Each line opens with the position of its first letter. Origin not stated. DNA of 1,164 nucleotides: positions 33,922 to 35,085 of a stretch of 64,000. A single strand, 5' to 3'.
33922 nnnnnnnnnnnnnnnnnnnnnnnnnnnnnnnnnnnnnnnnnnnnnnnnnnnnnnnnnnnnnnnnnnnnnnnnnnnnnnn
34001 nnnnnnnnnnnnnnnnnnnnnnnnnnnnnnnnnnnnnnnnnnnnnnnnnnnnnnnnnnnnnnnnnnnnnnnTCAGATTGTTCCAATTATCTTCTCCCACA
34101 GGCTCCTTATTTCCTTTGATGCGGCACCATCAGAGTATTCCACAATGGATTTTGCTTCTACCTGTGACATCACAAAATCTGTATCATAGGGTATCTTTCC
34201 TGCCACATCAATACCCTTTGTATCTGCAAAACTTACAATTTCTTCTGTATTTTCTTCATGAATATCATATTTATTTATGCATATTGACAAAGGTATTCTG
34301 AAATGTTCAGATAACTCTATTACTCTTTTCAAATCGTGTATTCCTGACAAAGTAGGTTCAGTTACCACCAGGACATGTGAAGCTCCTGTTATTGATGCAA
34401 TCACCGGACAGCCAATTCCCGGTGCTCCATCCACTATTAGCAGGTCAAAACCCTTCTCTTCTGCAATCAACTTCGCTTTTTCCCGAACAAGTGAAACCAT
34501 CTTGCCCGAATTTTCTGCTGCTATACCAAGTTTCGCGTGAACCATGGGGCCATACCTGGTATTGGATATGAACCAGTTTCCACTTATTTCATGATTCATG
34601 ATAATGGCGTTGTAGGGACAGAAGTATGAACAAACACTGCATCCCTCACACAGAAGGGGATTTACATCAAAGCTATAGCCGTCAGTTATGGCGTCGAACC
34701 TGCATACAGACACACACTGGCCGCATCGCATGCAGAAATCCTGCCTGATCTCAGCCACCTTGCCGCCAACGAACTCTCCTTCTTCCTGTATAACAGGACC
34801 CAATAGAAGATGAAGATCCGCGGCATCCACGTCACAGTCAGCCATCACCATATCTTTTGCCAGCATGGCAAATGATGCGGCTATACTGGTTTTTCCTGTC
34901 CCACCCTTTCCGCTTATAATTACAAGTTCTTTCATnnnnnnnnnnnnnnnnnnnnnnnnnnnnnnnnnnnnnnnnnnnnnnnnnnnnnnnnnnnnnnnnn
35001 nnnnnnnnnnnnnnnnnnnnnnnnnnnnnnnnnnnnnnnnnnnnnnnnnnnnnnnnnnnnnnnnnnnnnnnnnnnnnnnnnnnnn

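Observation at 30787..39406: Sigma-54-controlled 11-gene NifX-like / CooC-like / Mrp cluster with no nitrogenase: candidate uncharacterised metallocofactor trafficking system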

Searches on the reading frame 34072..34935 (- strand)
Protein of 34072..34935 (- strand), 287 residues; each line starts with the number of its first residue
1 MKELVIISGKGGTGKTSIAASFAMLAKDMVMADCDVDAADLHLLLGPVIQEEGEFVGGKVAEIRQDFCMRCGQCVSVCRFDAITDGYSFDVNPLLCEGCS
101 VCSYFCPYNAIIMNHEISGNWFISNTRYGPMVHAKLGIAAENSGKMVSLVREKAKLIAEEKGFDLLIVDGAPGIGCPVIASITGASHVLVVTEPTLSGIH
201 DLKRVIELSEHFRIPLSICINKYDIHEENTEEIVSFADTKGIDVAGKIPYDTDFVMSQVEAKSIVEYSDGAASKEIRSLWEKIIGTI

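Call 3: search_protein_families(library=pfam, proteins=[window:34072-34935:-], max_evalue=0.01)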
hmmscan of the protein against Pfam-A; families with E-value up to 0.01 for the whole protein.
window:34072-34935:- (287 aa): 18 families
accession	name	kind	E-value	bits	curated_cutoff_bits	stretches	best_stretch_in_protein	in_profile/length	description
PF01656.29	CbiA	-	5.6e-13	49.4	25.4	1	4-258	1-119/125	CobQ/CobB/MinD/ParA nucleotide binding domain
PF00037.32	Fer4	-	3.5e-12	46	21.1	2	62-84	2-24/24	4Fe-4S binding domain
PF10609.15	ParA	-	1.1e-09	38.5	27.1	2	162-283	111-245/246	NUBPL iron-transfer P-loop NTPase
PF12838.12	Fer4_7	-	9.4e-09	36.1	27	1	50-82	20-52/52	4Fe-4S dicluster domain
PF14697.11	Fer4_21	-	1.1e-07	32.4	35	1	61-113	1-59/59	4Fe-4S dicluster domain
PF13237.11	Fer4_10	-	1.9e-07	31.3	25.5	1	58-78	32-52/53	4Fe-4S dicluster domain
PF12837.12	Fer4_6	-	9.1e-07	29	25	2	90-111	3-24/24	4Fe-4S binding domain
PF13484.11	Fer4_16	-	1.8e-06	29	30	0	68-89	2-24/66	4Fe-4S double cluster binding domain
PF12797.12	Fer4_2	-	6.3e-06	26.3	24.5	1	63-78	5-20/22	4Fe-4S binding domain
PF13614.12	AAA_31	-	2.8e-05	24.6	27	0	153-207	108-165/177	AAA domain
PF02374.21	ArsA_ATPase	-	0.00024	20.9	24.3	1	3-24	2-23/305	Anion-transporting ATPase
PF13187.11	Fer4_9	-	0.00035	21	27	1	68-111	2-52/52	4Fe-4S dicluster domain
PF13534.11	Fer4_17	-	0.0012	19.8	22.2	0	96-111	2-17/61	4Fe-4S dicluster domain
PF25160.1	LdpA_Fe-S-bd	-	0.0012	19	27.6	1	74-113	9-45/49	LdpA Fe-S cluster-binding domain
PF00142.24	Fer4_NifH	-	0.0014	18.6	25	0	218-283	179-244/271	4Fe-4S iron sulfur cluster binding proteins, NifH/frxC family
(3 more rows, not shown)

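Call 18: search_protein_families(library=ncbifam, proteins=[window:34072-34935:-], max_evalue=0.001)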
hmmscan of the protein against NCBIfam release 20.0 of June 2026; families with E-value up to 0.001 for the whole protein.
window:34072-34935:- (287 aa): 41 families (the best 25 are shown)
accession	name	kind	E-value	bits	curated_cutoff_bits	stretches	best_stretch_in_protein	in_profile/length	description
TIGR01968.1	minD_bact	equivalog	7.3e-17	61.6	212.9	2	151-285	98-238/261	septum site-determining protein MinD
TIGR01969.1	minD_arch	subfamily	3.4e-15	55.9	201.75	2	161-285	107-232/251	cell division ATPase MinD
NF041136.1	MrpORP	equivalog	1.1e-10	41.3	450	1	163-283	115-248/365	iron-sulfur cluster carrier protein MrpORP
NF041546.1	ParA_partition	equivalog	4.6e-10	39.4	180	1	157-281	71-202/203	ParA family partition ATPase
NF041891.1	hdrA_Methbact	equivalog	6.1e-10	38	1300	1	56-120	562-627/762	ferredoxin:CoB-CoM heterodisulfide reductase subunit HdrA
NF040770.1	hetero_SS_HdrA2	exception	3e-09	35.6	1100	1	59-116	570-628/777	CoB-CoM heterodisulfide reductase HdrA2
TIGR02700.1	flavo_MJ0208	hypoth_equivalog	4e-09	36.1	251.35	1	42-117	124-200/234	dihydromethanopterin reductase (acceptor)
NF045874.1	Vhu_polyferre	exception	1.6e-08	33.7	600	2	65-116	127-179/381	F420-non-reducing hydrogenase associated-polyferredoxin VhuB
TIGR01944.1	rnfB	subfamily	3.5e-08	33.2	68.7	1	54-116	101-165/190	RnfABCDGE type electron transport complex subunit B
NF041778.1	hetero_SS_HdrA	equivalog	2.1e-07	29.2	1400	1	56-113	577-635/771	ferredoxin:CoB-CoM heterodisulfide reductase subunit HdrA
NF003475.0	PRK05113.1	equivalog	3.1e-07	30.4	203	1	50-115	97-164/190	electron transport complex subunit RsxB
NF045490.1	FdxA_Protbact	equivalog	3.3e-07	30.5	135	1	65-125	6-72/104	ferredoxin FdxA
TIGR02179.1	PorD_KorD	subfamily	5.5e-07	29.6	60.05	1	63-116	22-77/78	2-oxoacid:acceptor oxidoreductase, delta subunit, pyruvate/2-ketoisovalerate family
NF058577.1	FdxA_fam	equivalog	1.5e-06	28.3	65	1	65-110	6-52/52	4Fe-4S ferredoxin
NF042909.1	FMH_DH_FwdF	exception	7.8e-06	25.2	375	1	56-114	216-277/336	tungsten-dependent formylmethanofuran dehydrogenase subunit FwdF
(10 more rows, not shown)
